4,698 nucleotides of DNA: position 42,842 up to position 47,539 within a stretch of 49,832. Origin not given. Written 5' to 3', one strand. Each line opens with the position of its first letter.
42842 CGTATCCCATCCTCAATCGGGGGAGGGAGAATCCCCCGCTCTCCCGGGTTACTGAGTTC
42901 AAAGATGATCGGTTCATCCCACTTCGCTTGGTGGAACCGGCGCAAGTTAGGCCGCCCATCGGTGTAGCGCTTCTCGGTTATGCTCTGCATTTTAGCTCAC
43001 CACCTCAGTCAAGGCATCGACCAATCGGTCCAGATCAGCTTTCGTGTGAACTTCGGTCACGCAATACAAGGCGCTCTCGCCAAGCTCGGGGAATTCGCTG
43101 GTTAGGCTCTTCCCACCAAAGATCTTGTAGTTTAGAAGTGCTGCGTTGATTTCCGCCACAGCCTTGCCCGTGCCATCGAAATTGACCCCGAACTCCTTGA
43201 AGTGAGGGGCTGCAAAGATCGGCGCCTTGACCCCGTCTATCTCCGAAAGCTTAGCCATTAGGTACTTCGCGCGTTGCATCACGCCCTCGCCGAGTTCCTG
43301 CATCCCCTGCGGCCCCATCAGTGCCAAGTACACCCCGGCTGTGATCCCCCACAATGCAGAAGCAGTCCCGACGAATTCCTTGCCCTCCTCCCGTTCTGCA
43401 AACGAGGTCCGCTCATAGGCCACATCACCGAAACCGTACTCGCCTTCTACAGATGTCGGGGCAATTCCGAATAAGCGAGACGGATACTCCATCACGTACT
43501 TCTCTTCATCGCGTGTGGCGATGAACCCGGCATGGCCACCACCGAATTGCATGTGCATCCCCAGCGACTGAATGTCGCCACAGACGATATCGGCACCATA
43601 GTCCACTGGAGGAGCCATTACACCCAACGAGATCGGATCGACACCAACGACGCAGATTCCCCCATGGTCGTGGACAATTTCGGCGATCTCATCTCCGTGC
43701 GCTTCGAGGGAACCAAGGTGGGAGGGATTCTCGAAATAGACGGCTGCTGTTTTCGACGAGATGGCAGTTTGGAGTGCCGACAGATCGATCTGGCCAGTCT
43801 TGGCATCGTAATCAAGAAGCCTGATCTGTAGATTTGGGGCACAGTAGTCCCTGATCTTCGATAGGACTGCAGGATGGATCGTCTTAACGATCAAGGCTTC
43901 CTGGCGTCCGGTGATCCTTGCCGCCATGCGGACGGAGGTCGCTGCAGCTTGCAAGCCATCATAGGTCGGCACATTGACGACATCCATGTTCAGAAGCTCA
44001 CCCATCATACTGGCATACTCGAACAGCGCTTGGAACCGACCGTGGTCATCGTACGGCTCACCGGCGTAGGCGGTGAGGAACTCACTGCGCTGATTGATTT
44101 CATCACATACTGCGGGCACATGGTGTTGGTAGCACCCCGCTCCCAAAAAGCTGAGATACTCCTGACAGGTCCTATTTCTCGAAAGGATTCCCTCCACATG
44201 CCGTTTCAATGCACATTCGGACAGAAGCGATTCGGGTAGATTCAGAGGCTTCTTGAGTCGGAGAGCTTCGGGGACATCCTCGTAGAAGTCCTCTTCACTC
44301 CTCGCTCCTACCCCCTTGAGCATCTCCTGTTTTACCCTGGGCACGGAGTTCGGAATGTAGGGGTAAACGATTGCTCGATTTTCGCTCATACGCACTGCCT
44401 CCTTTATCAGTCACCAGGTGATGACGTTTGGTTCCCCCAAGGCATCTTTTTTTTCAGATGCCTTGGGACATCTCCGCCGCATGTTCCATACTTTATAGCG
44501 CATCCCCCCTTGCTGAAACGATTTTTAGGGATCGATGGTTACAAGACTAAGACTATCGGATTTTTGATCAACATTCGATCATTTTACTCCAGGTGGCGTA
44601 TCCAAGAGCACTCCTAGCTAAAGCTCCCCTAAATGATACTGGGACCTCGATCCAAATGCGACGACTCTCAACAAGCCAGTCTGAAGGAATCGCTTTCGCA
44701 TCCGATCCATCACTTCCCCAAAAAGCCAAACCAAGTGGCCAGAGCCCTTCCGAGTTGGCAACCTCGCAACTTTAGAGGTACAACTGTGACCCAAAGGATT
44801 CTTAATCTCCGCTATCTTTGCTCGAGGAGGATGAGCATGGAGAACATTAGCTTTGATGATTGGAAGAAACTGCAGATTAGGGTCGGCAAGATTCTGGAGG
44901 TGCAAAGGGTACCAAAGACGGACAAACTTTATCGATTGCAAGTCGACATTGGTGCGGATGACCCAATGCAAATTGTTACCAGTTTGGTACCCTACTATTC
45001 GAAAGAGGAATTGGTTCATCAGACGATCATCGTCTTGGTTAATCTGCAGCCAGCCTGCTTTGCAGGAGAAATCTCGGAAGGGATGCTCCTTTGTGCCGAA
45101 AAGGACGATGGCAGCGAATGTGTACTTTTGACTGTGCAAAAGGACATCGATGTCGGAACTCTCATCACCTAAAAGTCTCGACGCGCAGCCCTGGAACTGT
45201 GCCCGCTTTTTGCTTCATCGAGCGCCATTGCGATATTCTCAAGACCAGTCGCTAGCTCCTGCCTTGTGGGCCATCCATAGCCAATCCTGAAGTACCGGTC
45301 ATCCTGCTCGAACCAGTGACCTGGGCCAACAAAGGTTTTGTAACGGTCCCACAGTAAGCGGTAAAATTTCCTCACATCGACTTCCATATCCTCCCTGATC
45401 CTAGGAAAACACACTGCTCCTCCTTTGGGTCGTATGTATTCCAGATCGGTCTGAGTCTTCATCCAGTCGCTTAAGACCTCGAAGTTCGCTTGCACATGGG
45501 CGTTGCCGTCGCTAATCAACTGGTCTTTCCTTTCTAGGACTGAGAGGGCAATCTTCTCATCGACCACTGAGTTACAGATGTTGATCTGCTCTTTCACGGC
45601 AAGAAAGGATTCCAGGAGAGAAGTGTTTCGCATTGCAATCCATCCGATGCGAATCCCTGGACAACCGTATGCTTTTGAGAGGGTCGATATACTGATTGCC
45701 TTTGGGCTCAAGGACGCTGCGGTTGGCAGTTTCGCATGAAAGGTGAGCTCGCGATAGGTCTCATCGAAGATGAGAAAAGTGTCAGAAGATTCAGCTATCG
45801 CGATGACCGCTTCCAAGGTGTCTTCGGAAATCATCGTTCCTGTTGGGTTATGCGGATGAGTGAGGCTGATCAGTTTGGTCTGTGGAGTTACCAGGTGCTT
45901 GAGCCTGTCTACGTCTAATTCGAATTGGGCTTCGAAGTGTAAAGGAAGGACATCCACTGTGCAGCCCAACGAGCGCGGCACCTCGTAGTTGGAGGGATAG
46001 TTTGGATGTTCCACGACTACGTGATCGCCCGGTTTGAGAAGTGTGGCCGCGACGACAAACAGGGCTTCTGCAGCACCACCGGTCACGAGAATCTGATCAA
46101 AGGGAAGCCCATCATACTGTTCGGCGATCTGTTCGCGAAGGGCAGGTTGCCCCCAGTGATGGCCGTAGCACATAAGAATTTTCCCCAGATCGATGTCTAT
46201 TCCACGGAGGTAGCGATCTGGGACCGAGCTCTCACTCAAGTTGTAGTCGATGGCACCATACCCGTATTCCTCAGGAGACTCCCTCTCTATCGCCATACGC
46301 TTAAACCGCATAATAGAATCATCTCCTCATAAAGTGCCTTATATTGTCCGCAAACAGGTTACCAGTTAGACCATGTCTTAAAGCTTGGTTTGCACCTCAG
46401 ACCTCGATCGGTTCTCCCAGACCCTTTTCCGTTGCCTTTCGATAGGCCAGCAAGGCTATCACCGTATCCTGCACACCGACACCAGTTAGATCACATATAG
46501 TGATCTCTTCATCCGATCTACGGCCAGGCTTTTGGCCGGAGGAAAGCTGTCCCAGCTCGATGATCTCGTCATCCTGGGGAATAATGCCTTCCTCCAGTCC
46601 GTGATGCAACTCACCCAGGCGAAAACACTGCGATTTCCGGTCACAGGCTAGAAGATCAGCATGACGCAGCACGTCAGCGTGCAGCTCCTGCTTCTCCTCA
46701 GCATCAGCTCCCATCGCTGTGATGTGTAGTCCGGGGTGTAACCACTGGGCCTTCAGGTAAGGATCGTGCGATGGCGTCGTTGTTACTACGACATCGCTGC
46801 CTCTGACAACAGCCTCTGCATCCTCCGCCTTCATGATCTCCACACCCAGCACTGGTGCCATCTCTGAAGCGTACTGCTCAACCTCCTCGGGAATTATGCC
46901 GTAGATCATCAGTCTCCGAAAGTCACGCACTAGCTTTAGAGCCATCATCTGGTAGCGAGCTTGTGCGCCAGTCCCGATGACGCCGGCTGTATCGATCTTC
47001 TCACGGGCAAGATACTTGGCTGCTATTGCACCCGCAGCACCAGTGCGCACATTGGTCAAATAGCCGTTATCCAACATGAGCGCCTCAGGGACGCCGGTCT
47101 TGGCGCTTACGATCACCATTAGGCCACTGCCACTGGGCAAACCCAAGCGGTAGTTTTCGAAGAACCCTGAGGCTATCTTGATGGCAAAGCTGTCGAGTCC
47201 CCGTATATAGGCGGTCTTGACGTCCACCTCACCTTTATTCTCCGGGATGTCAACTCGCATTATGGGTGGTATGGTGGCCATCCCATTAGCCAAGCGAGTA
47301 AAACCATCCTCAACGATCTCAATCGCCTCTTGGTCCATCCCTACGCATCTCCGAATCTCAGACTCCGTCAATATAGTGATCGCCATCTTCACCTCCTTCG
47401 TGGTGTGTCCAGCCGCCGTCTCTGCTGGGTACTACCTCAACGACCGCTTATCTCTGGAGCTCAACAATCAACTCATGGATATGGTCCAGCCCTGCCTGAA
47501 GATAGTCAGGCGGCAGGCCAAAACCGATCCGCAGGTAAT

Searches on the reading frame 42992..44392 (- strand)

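Call 77: search_protein_families(library=pfam, proteins=[window:42992-44392:-], max_evalue=0.001)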
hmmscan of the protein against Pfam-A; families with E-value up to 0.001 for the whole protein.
window:42992-44392:- (466 aa): 3 families
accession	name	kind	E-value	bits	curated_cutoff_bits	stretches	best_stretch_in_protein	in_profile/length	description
PF02347.22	GDC-P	-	9.7e-60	203.1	26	1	19-460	9-428/429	Glycine cleavage system P-protein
PF01053.26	Cys_Met_Meta_PP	-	6.9e-06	25.3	27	1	202-271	125-193/381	Cys/Met metabolism PLP-dependent enzyme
PF00266.25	Aminotran_5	-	0.00033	20.2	21.5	0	146-249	73-174/371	Aminotransferase class-V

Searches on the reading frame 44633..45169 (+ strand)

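Call 77: search_protein_families(library=pfam, proteins=[window:44633-45169:+], max_evalue=0.001)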
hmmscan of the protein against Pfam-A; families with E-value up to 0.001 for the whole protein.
window:44633-45169:+ (179 aa): 1 family
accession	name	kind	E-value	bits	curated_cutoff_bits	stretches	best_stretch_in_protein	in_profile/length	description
PF01588.26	tRNA_bind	-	2.2e-29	101.8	27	1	82-176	1-95/96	Putative tRNA binding domain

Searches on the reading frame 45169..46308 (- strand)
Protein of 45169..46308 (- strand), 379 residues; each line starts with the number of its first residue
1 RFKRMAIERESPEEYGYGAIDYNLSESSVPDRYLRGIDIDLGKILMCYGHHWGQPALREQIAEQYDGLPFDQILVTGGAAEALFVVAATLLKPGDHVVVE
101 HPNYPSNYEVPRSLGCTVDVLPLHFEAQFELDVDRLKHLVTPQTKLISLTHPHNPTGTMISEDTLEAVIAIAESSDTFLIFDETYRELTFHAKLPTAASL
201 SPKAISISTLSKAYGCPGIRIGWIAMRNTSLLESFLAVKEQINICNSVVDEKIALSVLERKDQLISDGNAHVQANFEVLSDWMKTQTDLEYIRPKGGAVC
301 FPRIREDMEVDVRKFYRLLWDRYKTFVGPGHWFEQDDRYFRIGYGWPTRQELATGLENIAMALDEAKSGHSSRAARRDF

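Call 77: search_protein_families(library=pfam, proteins=[window:45169-46308:-], max_evalue=0.001)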
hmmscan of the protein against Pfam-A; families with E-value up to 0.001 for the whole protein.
window:45169-46308:- (379 aa): 4 families
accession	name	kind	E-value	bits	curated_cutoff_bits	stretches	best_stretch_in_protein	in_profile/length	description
PF00155.27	Aminotran_1_2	-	1.1e-44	153.6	19.7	1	37-357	27-359/361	Aminotransferase class I and II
PF00266.25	Aminotran_5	-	1.5e-13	50.9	21.5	1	57-182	48-175/371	Aminotransferase class-V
PF01053.26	Cys_Met_Meta_PP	-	5.4e-06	25.6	27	1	57-186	57-177/381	Cys/Met metabolism PLP-dependent enzyme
PF01212.27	Beta_elim_lyase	-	2.6e-05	24.1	27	1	73-182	52-168/288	Beta-eliminating lyase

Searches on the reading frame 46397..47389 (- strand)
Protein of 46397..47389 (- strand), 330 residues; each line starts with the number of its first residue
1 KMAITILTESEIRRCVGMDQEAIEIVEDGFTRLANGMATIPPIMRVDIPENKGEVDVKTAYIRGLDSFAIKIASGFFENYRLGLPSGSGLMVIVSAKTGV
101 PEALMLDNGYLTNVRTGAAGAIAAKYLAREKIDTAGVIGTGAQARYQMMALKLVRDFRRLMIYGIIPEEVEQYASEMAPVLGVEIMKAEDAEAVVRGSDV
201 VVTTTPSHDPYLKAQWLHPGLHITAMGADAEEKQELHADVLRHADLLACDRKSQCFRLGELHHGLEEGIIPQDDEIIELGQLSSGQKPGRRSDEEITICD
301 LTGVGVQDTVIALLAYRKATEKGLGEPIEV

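Call 77: search_protein_families(library=pfam, proteins=[window:46397-47389:-], max_evalue=0.001)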
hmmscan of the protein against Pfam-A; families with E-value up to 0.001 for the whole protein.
window:46397-47389:- (330 aa): 1 family
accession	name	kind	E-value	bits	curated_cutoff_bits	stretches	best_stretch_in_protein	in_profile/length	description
PF02423.21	OCD_Mu_crystall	-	1.2e-71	241.8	24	1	6-322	5-313/314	Ornithine cyclodeaminase/mu-crystallin family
